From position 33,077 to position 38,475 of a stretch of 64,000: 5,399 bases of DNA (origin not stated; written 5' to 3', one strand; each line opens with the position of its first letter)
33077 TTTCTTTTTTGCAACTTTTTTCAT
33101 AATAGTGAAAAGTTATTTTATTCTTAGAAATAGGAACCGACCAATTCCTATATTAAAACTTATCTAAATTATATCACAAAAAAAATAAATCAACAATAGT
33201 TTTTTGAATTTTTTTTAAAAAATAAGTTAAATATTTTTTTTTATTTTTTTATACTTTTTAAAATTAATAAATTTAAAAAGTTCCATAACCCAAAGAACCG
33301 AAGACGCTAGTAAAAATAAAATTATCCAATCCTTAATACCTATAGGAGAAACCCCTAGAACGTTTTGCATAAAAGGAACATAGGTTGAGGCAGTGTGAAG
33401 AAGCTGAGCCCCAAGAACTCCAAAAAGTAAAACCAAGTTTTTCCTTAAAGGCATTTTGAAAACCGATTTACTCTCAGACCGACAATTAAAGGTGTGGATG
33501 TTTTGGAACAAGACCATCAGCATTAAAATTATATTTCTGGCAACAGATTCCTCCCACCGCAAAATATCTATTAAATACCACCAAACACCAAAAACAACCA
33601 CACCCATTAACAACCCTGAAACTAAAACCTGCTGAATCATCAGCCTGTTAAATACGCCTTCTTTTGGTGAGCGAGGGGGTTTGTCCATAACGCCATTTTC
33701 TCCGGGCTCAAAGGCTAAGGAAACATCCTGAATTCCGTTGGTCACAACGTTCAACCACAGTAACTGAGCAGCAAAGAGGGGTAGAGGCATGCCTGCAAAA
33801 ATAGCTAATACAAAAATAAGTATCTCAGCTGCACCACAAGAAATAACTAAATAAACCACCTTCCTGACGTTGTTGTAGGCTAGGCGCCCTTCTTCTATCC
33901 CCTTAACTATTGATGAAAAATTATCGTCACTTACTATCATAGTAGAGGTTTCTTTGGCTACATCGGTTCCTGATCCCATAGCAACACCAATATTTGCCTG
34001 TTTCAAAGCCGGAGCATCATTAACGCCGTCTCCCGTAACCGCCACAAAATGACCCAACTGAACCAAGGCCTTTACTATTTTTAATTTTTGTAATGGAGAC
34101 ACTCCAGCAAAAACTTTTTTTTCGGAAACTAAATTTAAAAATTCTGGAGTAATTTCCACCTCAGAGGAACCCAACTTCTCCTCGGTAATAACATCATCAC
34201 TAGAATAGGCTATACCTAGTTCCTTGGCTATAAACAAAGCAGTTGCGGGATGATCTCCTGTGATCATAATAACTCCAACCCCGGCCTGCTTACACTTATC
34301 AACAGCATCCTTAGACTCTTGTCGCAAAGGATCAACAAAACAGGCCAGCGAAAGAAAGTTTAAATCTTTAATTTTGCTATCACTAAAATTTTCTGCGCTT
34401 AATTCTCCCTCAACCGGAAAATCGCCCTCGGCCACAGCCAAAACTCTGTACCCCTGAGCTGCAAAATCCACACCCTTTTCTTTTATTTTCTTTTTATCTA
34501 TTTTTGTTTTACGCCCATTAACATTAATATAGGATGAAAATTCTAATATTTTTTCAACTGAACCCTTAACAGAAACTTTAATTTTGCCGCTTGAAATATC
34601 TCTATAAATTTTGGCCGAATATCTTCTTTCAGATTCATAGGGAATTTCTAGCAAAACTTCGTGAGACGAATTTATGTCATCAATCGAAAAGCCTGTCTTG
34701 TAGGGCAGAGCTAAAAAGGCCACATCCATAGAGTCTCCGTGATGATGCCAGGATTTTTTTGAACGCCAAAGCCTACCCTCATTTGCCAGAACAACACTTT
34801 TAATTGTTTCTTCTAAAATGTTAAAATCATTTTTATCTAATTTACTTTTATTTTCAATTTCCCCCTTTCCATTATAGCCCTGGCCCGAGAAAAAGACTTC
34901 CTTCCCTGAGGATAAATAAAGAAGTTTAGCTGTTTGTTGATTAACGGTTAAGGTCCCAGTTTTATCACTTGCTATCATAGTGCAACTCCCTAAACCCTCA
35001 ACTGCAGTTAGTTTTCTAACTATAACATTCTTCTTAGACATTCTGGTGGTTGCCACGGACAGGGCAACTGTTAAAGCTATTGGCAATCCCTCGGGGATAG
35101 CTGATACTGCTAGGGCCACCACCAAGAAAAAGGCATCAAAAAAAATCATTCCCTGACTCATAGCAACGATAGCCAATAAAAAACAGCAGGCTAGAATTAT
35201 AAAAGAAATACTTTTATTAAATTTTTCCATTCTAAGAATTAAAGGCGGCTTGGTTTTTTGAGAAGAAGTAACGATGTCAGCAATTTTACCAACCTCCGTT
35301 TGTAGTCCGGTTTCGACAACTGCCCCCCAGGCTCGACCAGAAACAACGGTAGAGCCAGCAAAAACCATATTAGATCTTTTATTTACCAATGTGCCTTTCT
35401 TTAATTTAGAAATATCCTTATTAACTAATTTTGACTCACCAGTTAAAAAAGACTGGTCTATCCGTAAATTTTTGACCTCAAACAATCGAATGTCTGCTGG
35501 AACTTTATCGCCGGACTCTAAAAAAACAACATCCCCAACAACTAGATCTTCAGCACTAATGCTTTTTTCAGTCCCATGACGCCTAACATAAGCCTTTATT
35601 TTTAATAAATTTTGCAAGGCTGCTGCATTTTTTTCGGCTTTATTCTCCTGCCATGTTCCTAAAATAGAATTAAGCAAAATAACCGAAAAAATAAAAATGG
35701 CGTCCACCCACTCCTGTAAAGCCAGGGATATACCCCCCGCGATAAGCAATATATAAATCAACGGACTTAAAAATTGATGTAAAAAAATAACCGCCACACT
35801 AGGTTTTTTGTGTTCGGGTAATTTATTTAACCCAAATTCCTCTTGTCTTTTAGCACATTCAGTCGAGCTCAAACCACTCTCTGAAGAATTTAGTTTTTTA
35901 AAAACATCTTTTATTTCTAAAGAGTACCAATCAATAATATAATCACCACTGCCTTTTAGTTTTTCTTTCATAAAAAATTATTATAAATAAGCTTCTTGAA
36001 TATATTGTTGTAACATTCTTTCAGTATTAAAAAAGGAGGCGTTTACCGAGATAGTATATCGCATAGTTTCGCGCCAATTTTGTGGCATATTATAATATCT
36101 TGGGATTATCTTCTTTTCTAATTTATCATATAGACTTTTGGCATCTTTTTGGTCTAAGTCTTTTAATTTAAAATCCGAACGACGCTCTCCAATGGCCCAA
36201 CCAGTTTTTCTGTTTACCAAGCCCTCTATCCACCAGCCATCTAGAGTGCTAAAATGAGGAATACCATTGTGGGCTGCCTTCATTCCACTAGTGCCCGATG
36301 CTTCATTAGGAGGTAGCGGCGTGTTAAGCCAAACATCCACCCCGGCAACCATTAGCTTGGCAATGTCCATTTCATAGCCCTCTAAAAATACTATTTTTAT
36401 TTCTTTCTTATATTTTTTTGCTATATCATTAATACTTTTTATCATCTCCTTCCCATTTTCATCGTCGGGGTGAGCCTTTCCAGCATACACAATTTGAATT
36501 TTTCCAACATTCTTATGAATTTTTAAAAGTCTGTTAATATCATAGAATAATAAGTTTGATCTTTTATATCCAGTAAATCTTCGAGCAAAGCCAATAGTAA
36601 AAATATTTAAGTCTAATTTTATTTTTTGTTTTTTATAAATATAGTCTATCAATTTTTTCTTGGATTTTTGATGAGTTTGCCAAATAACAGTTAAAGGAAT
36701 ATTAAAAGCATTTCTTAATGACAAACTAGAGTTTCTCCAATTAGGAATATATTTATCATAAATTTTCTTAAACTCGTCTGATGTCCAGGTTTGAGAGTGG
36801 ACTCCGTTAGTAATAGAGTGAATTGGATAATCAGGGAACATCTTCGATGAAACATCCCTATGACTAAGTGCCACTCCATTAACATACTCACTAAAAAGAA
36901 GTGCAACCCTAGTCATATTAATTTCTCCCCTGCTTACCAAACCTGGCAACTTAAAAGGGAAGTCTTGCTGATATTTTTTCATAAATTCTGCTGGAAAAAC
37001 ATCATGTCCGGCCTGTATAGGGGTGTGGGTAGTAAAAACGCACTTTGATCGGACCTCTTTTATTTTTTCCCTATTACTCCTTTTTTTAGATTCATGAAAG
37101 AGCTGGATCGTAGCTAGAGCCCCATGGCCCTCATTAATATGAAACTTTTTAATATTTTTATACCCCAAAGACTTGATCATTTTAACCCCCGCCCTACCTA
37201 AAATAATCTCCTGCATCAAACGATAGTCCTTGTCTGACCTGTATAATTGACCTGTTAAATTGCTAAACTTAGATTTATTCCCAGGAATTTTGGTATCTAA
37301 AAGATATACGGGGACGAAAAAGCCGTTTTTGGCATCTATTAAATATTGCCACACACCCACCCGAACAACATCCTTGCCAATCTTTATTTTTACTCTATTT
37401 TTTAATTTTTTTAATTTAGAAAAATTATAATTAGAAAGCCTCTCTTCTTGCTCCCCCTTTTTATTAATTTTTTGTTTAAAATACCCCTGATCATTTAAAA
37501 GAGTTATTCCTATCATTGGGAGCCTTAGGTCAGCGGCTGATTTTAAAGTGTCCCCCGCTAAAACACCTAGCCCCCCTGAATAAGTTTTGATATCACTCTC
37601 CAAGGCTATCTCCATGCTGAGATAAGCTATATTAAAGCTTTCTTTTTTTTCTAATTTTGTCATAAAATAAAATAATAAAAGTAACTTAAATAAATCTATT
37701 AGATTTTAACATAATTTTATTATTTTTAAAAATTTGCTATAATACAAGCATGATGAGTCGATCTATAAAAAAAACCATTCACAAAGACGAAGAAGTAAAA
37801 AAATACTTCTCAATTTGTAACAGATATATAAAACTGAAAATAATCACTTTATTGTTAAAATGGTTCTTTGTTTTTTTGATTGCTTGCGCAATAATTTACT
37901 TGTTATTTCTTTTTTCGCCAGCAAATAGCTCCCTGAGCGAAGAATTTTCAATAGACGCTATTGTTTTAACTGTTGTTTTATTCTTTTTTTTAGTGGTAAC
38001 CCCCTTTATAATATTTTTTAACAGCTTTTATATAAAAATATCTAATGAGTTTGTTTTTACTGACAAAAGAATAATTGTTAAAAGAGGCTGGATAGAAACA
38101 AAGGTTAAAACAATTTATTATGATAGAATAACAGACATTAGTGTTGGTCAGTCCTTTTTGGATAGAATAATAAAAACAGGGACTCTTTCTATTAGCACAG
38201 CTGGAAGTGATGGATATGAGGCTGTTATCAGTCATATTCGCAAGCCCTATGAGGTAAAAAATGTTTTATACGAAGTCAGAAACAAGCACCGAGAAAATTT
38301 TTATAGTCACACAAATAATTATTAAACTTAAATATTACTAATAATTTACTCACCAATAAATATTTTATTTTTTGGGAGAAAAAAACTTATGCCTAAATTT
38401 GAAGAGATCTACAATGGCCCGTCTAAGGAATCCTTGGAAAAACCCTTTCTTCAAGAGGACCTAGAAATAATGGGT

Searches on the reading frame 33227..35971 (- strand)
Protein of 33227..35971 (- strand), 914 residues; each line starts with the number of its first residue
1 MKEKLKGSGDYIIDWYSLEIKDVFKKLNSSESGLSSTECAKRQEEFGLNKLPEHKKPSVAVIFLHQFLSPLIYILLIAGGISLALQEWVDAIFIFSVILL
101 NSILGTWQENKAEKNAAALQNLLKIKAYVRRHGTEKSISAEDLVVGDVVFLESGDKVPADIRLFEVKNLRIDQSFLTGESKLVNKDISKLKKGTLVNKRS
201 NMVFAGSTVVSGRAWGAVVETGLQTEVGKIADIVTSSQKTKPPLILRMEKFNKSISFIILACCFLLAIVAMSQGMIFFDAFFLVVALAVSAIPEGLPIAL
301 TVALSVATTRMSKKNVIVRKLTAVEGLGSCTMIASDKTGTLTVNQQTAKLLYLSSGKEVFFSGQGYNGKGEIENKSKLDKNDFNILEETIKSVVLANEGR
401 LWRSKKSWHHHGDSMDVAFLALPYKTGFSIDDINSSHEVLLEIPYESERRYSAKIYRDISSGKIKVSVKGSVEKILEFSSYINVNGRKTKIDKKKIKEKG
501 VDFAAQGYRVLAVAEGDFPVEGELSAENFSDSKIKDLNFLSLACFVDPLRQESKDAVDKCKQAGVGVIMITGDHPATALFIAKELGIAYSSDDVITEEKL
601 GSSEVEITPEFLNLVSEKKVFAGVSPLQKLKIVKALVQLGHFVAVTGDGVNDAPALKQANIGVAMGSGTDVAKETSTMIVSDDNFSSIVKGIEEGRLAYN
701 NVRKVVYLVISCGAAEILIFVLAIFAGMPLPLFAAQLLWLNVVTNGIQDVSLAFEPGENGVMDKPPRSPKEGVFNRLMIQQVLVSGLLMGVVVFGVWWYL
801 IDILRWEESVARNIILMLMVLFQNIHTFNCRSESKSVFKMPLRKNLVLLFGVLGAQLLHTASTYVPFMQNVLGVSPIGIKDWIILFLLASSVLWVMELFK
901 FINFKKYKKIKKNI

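Call 7: search_protein_families(library=pfam, proteins=[window:33227-35971:-], max_evalue=0.001)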
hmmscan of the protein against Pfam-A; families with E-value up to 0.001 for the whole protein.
window:33227-35971:- (914 aa): 6 families
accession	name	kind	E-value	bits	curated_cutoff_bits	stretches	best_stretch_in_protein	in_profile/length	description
PF00122.25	E1-E2_ATPase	-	3.9e-48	163.8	28.1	1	122-314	2-181/181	E1-E2 ATPase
PF00689.26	Cation_ATPase_C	-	3.8e-47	160.8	27.3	1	729-902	1-175/175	Cation transporting ATPase, C-terminus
PF00690.31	Cation_ATPase_N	-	1.4e-21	76.3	20.4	1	15-82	1-69/69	Cation transporter/ATPase, N-terminus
PF00702.32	Hydrolase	-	2.6e-15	57.8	26.4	1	542-660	90-191/191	haloacid dehalogenase-like hydrolase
PF13246.12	Cation_ATPase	-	3.2e-11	43.6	21.7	1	403-482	12-91/91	Cation transport ATPase (P-type)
PF08282.18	Hydrolase_3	-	3.5e-09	37.2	20.9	1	643-691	206-254/255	haloacid dehalogenase-like hydrolase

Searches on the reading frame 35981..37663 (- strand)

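Call 7: search_protein_families(library=pfam, proteins=[window:35981-37663:-], max_evalue=0.001)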
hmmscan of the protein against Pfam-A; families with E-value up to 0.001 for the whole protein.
window:35981-37663:- (560 aa): 1 family
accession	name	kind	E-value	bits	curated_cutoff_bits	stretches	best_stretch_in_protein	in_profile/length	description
PF00343.26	Phosphorylase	-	2.1e-35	122.6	27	2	245-480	321-583/713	Carbohydrate phosphorylase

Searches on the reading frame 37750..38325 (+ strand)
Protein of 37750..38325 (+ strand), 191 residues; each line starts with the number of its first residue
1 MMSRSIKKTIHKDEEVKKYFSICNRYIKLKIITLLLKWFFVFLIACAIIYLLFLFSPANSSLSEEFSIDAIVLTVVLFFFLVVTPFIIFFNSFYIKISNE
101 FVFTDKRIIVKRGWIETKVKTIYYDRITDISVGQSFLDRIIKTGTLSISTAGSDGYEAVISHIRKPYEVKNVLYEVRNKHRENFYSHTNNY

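Call 7: search_protein_families(library=pfam, proteins=[window:37750-38325:+], max_evalue=0.001)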
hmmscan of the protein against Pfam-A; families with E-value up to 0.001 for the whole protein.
window:37750-38325:+ (191 aa): 1 family
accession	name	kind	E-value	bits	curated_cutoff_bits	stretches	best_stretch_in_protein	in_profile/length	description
PF03703.20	bPH_2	-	2.6e-16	60.1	22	1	100-171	5-76/78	Bacterial PH domain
